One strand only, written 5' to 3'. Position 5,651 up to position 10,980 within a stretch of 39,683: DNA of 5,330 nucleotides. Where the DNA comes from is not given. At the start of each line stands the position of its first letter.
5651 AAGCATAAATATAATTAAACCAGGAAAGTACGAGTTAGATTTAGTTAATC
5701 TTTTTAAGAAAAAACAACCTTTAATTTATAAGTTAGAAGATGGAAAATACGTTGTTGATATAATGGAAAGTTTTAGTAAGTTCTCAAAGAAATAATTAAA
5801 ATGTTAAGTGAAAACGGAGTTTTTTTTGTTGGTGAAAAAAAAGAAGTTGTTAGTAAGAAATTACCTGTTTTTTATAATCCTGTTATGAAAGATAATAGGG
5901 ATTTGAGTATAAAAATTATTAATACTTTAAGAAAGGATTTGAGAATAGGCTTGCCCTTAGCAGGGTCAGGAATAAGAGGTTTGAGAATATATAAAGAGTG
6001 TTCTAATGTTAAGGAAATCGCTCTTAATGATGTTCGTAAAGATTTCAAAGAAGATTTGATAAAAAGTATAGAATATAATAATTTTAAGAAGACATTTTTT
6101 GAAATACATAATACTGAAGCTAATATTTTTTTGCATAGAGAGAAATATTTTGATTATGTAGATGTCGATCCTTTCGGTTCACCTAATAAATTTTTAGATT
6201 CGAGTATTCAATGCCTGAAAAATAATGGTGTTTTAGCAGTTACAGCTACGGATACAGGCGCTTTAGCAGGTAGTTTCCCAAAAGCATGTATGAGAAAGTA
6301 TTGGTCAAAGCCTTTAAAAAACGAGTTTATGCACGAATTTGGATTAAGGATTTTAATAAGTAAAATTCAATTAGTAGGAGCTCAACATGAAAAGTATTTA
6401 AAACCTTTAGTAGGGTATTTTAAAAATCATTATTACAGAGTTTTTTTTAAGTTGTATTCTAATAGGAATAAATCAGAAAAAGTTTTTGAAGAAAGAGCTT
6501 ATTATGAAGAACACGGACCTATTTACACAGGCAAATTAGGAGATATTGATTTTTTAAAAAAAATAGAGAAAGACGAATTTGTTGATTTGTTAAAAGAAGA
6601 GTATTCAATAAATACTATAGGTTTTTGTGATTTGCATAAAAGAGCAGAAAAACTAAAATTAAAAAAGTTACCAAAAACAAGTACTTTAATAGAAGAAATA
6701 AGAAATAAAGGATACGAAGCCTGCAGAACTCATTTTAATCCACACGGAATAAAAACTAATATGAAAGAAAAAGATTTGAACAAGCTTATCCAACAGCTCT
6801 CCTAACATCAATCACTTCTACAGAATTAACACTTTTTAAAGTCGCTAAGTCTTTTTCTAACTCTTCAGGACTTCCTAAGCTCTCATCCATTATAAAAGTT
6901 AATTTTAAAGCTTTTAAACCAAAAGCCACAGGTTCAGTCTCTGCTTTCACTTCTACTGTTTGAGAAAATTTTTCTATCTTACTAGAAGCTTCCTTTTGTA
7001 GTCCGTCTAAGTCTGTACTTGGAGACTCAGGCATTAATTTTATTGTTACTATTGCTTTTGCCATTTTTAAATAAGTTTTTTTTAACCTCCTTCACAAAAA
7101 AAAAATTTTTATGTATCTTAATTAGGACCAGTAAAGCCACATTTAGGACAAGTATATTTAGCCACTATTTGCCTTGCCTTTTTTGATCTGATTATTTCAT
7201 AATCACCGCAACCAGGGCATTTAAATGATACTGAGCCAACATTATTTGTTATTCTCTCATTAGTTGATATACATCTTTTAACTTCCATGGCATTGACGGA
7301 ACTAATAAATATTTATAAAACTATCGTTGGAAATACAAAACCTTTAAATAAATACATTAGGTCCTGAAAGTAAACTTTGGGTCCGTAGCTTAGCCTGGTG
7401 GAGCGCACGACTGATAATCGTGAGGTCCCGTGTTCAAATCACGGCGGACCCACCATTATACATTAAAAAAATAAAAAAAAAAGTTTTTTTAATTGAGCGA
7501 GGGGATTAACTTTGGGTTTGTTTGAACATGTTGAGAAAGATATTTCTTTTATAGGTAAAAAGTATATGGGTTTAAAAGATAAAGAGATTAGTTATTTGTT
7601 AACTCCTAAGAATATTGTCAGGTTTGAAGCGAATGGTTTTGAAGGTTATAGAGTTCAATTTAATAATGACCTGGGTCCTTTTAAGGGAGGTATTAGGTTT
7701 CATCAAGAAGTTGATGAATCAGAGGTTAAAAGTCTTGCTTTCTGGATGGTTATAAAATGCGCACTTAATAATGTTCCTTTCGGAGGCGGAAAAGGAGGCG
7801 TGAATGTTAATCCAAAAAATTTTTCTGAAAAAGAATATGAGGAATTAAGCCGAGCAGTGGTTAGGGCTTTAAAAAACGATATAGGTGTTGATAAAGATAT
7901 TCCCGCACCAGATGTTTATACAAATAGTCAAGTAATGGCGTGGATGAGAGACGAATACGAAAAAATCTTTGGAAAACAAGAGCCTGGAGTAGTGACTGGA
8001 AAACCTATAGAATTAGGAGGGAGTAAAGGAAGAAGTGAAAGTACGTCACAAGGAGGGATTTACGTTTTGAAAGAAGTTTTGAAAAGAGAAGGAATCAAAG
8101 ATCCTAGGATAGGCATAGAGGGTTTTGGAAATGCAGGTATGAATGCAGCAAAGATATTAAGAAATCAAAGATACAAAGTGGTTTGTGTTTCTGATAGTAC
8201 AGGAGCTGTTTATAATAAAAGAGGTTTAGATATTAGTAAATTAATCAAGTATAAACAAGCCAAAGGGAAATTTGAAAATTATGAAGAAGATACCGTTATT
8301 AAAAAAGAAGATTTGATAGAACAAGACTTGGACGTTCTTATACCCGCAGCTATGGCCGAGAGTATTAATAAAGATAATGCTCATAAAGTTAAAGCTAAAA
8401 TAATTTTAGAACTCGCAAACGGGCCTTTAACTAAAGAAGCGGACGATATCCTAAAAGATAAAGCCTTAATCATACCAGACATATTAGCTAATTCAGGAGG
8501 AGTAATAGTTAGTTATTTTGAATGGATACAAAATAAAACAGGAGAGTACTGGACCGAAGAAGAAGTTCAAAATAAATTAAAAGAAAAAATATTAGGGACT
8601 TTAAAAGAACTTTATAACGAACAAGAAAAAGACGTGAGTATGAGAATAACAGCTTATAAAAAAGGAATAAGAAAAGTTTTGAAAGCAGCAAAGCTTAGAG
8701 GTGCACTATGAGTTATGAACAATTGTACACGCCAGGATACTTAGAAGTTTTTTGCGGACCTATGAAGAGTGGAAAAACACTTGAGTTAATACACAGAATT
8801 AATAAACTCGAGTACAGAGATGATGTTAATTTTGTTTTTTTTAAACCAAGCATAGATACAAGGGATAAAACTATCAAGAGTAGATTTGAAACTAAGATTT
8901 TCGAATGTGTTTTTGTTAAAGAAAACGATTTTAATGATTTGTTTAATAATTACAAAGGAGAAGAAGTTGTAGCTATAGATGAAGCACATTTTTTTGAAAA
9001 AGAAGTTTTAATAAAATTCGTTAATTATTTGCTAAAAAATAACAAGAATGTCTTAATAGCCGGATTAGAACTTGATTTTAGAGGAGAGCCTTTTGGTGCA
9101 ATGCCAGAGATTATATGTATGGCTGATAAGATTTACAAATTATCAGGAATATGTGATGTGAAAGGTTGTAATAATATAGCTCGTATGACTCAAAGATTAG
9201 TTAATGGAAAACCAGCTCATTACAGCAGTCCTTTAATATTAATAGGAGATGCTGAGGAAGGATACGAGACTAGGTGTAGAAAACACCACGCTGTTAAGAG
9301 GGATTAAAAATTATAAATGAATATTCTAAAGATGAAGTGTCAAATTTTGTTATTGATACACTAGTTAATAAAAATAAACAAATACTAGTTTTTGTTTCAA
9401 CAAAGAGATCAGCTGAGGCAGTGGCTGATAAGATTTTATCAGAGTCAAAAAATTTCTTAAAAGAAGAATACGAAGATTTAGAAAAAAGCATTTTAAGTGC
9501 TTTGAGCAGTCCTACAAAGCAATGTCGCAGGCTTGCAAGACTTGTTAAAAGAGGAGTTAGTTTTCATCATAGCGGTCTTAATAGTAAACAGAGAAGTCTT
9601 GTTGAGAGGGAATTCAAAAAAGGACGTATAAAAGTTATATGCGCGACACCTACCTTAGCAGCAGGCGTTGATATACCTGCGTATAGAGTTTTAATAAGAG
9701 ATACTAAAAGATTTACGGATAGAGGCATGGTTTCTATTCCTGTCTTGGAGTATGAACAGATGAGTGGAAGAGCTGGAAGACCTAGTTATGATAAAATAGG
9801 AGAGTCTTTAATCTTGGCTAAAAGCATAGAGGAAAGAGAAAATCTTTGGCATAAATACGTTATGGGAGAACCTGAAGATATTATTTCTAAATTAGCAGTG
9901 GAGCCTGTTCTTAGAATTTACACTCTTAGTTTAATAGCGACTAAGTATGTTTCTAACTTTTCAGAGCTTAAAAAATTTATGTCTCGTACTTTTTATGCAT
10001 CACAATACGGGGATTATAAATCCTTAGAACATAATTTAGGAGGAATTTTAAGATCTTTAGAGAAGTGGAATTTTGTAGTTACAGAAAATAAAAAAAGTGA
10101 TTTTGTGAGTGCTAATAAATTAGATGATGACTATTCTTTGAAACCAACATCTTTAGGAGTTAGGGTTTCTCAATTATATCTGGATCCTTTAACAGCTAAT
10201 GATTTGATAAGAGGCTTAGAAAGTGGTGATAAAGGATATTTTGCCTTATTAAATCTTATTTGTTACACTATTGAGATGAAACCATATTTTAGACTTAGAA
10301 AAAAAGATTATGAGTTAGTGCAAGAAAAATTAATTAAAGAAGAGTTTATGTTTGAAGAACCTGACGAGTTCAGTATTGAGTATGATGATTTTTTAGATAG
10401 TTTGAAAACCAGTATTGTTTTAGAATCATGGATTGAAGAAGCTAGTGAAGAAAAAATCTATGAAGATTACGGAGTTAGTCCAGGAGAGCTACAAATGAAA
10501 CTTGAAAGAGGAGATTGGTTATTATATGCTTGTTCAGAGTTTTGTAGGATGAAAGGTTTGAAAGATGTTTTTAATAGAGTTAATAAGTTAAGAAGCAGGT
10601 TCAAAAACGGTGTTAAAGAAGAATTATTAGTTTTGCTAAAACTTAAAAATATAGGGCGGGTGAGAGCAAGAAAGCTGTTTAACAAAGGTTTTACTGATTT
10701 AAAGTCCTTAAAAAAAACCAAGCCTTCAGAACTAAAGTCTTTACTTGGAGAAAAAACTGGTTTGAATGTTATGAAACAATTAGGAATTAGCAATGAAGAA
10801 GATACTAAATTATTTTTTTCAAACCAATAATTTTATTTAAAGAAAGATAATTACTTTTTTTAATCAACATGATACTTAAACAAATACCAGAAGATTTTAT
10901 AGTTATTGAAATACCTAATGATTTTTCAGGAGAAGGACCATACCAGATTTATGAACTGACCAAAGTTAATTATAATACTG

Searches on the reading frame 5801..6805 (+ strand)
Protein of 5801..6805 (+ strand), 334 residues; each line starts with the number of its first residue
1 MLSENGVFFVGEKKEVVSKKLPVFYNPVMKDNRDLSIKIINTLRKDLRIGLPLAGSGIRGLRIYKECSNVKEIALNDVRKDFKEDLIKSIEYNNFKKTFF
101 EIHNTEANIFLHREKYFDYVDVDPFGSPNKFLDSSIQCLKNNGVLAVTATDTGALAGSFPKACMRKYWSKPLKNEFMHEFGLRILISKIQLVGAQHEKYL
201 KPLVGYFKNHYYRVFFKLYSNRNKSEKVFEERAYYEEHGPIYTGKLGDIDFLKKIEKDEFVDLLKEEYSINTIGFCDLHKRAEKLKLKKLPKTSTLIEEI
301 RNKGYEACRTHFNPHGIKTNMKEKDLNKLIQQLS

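Call 43: search_protein_families(library=pfam, proteins=[window:5801-6805:+], max_evalue=0.001)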
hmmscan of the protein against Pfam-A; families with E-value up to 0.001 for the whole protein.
window:5801-6805:+ (334 aa): 1 family
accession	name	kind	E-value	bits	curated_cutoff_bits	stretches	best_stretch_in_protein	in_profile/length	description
PF02005.22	TRM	-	2.5e-83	280.8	27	2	12-234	9-238/376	N2,N2-dimethylguanosine tRNA methyltransferase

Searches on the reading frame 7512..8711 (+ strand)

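Call 43: search_protein_families(library=pfam, proteins=[window:7512-8711:+], max_evalue=0.001)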
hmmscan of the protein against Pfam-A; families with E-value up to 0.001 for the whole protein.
window:7512-8711:+ (399 aa): 2 families
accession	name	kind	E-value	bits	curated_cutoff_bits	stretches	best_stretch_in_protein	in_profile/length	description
PF00208.27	ELFV_dehydrog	-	1.5e-68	231.5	23.4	1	169-397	1-241/241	Glutamate/Leucine/Phenylalanine/Valine dehydrogenase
PF02812.23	ELFV_dehydrog_N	-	1.8e-46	157.5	25.3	1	41-151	15-129/129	Glu/Leu/Phe/Val dehydrogenase, dimerisation domain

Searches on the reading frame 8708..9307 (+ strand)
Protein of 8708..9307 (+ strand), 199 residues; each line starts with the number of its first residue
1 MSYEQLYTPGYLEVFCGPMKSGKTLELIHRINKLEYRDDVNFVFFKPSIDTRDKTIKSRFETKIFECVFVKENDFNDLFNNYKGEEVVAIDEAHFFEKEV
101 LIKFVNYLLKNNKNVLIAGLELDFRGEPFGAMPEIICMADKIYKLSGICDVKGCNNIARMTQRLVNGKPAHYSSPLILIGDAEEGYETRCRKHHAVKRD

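Call 43: search_protein_families(library=pfam, proteins=[window:8708-9307:+], max_evalue=0.001)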
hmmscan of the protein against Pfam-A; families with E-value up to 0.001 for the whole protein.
window:8708-9307:+ (199 aa): 1 family
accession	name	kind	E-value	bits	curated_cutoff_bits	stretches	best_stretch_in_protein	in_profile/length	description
PF00265.24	TK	-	9e-37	127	20.6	1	11-194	2-176/176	Thymidine kinase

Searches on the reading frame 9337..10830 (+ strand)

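Call 43: search_protein_families(library=pfam, proteins=[window:9337-10830:+], max_evalue=0.001)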
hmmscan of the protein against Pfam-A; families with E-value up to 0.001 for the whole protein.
window:9337-10830:+ (497 aa): 4 families
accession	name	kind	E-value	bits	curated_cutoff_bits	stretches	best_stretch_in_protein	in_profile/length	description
PF21280.2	Helicase_dom4_arc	-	2.4e-30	105.4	27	1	303-425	2-125/125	Archaeal helicase, domain 4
PF00271.37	Helicase_C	-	1.9e-13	51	23.5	1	71-149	39-109/110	Helicase conserved C-terminal domain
PF14520.12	HHH_5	-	0.00013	22.8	27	1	432-482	3-55/57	Helix-hairpin-helix domain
PF10391.15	DNA_pol_lambd_f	-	0.00073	19.7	29.8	0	438-467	8-37/51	Fingers domain of DNA polymerase lambda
